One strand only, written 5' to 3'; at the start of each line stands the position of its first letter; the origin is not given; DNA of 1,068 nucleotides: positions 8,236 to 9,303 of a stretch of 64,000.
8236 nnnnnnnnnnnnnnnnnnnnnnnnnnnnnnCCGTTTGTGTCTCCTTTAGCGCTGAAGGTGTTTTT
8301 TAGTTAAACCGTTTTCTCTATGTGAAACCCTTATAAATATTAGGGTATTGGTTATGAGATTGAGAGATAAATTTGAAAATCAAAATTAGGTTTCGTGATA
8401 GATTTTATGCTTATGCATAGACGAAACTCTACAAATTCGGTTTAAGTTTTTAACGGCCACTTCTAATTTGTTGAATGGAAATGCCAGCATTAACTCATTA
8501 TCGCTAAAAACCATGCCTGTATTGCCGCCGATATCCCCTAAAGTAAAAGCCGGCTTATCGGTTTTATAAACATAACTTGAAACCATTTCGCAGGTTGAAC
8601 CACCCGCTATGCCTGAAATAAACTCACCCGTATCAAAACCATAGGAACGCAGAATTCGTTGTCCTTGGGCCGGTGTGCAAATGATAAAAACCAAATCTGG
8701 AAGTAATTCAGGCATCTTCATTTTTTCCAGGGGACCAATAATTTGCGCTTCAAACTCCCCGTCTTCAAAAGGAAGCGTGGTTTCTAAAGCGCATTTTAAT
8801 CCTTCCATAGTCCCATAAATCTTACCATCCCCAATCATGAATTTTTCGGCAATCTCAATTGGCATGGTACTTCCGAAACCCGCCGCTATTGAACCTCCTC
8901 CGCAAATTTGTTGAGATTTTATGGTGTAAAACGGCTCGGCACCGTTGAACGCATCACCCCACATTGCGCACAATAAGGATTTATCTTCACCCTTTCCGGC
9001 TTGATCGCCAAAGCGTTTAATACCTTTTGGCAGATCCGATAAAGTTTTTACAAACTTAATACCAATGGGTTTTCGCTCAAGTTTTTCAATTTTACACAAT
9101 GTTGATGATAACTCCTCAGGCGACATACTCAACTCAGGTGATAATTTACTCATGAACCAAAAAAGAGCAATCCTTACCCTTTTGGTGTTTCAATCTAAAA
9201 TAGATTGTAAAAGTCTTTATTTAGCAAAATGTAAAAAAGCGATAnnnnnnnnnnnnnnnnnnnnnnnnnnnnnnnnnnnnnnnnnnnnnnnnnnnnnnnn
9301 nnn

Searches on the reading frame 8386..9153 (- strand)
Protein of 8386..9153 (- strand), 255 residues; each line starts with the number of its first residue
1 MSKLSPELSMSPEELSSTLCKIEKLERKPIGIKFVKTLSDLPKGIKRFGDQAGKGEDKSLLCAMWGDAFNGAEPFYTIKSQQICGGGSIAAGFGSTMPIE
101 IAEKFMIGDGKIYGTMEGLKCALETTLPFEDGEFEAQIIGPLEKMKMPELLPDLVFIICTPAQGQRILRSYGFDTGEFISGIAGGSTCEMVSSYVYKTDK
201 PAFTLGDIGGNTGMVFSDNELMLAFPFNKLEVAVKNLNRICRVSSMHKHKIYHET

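Call 62: search_protein_families(library=pfam, proteins=[window:8386-9153:-], max_evalue=0.00001)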
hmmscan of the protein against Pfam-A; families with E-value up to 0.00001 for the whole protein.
window:8386-9153:- (255 aa): 1 family
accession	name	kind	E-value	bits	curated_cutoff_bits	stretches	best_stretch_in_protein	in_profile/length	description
PF02596.20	DUF169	-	3.7e-37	128.7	27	1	19-235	2-208/209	Uncharacterised ArCR, COG2043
